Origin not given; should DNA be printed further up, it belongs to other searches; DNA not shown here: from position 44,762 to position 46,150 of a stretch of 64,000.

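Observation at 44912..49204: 1430-aa secreted protein combining a Zn-phospholipase-C/P1-nuclease-like domain with two lamin-tail domains and a (TSTA)n linker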

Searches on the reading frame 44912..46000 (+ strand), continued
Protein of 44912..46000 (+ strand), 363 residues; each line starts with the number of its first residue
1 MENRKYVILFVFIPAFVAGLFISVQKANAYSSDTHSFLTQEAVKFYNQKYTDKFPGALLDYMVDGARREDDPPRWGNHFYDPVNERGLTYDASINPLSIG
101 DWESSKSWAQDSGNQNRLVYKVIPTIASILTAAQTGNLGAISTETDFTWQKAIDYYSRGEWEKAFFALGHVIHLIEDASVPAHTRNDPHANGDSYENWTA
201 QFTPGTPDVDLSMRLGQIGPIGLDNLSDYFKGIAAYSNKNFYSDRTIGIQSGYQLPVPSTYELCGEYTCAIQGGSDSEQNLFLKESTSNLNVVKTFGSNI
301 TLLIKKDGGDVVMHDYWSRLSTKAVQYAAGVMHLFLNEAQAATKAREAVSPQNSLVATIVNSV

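Call 24: search_protein_families(library=pfam, proteins=[L001:7357-8019:+, L002:7552-7980:+], max_evalue=0.1)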
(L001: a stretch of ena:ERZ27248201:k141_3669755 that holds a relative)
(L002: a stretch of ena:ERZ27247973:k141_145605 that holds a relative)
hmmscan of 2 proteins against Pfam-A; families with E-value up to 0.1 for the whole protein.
L001:7357-8019:+ (221 aa): 5 families
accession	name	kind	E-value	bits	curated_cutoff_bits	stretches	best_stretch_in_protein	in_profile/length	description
PF22751.1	DUF488-N3a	-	0.0074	17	27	1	76-115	35-75/118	Active DUF488-N3 subclade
PF09581.16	Spore_III_AF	-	0.017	15.6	28.3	1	56-129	20-85/185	Stage III sporulation protein AF (Spore_III_AF)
PF22815.2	CatAgl_D1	-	0.018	15.5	27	1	114-184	68-135/159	Alpha-1,3-glucanase catalytic domain D1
PF22752.1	DUF488-N3i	-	0.041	14.9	27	1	79-139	39-92/131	Inactive DUF488-N3 subclade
PF01635.23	CoV_M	-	0.048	13.4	27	1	62-94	63-95/208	Coronavirus M matrix/glycoprotein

L002:7552-7980:+ (143 aa): 4 families
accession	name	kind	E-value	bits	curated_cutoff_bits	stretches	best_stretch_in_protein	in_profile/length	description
PF22815.2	CatAgl_D1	-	0.0011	19.5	27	1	36-66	68-98/159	Alpha-1,3-glucanase catalytic domain D1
PF12870.14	DUF4878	-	0.04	14.7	24.1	1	39-76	4-41/112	Domain of unknown function (DUF4878)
PF01895.24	PhoU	-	0.061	14.1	23.5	0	44-76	9-41/89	PhoU domain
PF19786.4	DUF6270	-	0.098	13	27.5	0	10-37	167-194/222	Family of unknown function (DUF6270)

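Call 25: find_related_loci(query=A1, collection=genome_contigs, flank=6000)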
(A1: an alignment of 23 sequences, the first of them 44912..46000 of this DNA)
Query A1 (363 aa) in genome_contigs; peptide patterns used: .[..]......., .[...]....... (x = any residue, [..] = any of these).
599 stretches matched a pattern (row limit reached: there are more); 558 encode a relative of the query (tblastn E <= 1e-3); the best 80 are kept; 80 distinct loci.
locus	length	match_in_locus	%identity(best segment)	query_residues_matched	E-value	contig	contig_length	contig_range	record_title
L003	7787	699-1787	75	1-363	0e+0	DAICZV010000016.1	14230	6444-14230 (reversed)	MAG TPA_asm: bacterium isolate clean1825 NODE_16_length_14230_cov_4.146965, whole genome shotgun sequence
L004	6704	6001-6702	76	1-234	3e-124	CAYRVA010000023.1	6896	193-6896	MAG TPA_asm: uncultured Candidatus Saccharibacteria bacterium isolate SRP093762_co1_28 genome assembly, contig: NODE_603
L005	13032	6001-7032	53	1-342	4e-113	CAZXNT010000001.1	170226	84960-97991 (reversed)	MAG TPA_asm: uncultured Candidatus Saccharibacteria bacterium isolate SRP302447_co2_43 genome assembly, contig: NODE_301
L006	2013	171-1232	53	1-358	2e-118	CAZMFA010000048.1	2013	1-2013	MAG TPA_asm: uncultured Candidatus Saccharibacteria bacterium isolate SRP271791_co2_64 genome assembly, contig: NODE_222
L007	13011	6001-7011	55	6-342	8e-111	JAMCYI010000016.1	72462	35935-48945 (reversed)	MAG: Patescibacteria group bacterium isolate FK_Sedi_B_Bin.358 NODE_788_length_72462_cov_25.6744, whole genome shotgun s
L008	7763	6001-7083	49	1-362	1e-109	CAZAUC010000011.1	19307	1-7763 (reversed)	MAG TPA_asm: uncultured Candidatus Saccharibacteria bacterium isolate SRP214966_co6_158 genome assembly, contig: NODE_15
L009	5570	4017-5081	47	1-363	5e-107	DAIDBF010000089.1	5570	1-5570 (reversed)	MAG TPA_asm: bacterium isolate clean1859 k141_154563, whole genome shotgun sequence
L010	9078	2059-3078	48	1-342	2e-105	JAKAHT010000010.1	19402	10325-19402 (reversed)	MAG: bacterium isolate WY3.bin127 NODE_4630_length_19402_cov_25.389676, whole genome shotgun sequence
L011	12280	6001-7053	50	5-363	7e-105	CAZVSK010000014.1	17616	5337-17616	MAG TPA_asm: uncultured Candidatus Saccharibacteria bacterium isolate binchicken_co22_239 genome assembly, contig: NODE_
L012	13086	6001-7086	49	1-363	7e-105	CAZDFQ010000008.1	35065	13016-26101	MAG TPA_asm: uncultured Candidatus Saccharibacteria bacterium isolate SRP093762_co1_25 genome assembly, contig: NODE_738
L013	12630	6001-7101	49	1-363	1e-104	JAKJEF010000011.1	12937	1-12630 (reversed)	MAG: Patescibacteria group bacterium isolate UR.bin13 NODE_11_length_12937_cov_3.139036, whole genome shotgun sequence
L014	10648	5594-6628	51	1-344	1e-103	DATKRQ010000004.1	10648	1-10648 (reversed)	MAG TPA_asm: Candidatus Tyrphobacter sp. isolate SMAG_U14032 k141_512488, whole genome shotgun sequence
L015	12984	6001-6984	51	12-340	1e-103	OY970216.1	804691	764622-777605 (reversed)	MAG: uncultured bacterium isolate MFD03726.bin.1.29 genome assembly, chromosome: 1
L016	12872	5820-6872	52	1-351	2e-103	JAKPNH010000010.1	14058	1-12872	MAG: bacterium isolate JPAS_metabat.84 k141_273925, whole genome shotgun sequence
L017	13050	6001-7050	47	9-363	3e-103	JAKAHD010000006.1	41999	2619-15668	MAG: bacterium isolate WY2.bin82 NODE_1147_length_41999_cov_5.328334, whole genome shotgun sequence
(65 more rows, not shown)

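Call 67: search_protein_representatives(alignment_id=A1)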
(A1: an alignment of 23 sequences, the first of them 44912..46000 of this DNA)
Query: 23 sequences, 443 profile positions. Proteins with E-value up to 0.001 (for the whole library): 7344; up to 1e-10: 4900; up to 1e-30: 1102. The best 150 are listed.
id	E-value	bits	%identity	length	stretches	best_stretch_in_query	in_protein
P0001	1.1e-181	621.3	-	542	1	1-442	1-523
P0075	1.1e-174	598.2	-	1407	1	1-442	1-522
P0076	5.3e-174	595.9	-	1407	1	1-442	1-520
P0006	1.2e-172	591.5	-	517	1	1-443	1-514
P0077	1.2e-172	591.5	-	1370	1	1-443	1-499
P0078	6.2e-171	585.8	-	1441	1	9-439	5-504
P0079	5.9e-170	582.6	-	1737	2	1-443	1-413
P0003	1.3e-168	578.1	-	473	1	1-408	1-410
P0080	3.3e-167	573.5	-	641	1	1-439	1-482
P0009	4.2e-165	566.6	-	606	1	1-402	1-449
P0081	2.2e-163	560.9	-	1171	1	1-434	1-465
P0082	5.8e-163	559.5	-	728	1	1-442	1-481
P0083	8.0e-163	559.0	-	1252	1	1-440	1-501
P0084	3.3e-161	553.7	-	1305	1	1-402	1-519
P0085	2.1e-159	547.8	-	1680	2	1-442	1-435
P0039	2.1e-136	472.0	-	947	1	1-389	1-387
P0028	5.6e-118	411.2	-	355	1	11-343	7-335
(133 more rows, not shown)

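Call 70: search_protein_families(library=pfam, proteins=[P0031, P0032, P0033, P0034, P0035, P0036, P0029, P0028], max_evalue=0.01)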
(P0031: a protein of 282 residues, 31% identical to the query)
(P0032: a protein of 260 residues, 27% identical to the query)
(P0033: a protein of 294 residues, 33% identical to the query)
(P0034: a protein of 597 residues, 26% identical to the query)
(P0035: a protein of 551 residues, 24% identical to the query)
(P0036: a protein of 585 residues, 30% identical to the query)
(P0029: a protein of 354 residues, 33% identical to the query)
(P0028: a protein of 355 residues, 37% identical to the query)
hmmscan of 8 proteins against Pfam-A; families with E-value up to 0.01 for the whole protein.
P0031 (282 aa): 1 family
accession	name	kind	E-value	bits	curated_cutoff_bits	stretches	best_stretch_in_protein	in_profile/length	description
PF00882.24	Zn_dep_PLPC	-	1.4e-07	32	26.8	1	34-161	1-98/167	Zinc dependent phospholipase C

P0032 (260 aa): 0 families

P0033 (294 aa): 0 families

P0034 (597 aa): 0 families

P0035 (551 aa): 0 families

P0036 (585 aa): 0 families

P0029 (354 aa): 0 families

P0028 (355 aa): 1 family
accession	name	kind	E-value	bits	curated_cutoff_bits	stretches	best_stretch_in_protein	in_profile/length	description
PF00882.24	Zn_dep_PLPC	-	0.0021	18.5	26.8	1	29-183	1-111/167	Zinc dependent phospholipase C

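Call 71: find_encoding_contigs(protein=P0028, flank=4000, max_places=2)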
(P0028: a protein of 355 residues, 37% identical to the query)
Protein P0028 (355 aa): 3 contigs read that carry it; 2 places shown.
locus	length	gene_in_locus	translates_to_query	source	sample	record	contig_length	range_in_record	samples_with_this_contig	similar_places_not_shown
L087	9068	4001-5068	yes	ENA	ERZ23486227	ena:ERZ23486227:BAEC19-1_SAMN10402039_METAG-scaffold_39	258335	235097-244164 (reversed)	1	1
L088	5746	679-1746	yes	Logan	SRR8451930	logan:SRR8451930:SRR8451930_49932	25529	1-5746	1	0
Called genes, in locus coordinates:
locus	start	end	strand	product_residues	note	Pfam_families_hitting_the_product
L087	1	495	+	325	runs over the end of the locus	PF01544:CorA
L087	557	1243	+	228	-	PF13462:Thioredoxin_4, PF01323:DSBA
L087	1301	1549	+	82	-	PF00462:Glutaredoxin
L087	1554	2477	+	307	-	PF00070:Pyr_redox (faint), PF07992:Pyr_redox_2, PF13738:Pyr_redox_3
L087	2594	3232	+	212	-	PF20803:PaaX_M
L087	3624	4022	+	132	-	-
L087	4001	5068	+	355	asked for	-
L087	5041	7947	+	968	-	PF00932:LTD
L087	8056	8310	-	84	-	-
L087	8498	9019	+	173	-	PF13576:Pentapeptide_3 (faint)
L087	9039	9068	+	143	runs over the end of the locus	-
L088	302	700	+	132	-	-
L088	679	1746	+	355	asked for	-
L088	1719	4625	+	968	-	PF00932:LTD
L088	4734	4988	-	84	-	-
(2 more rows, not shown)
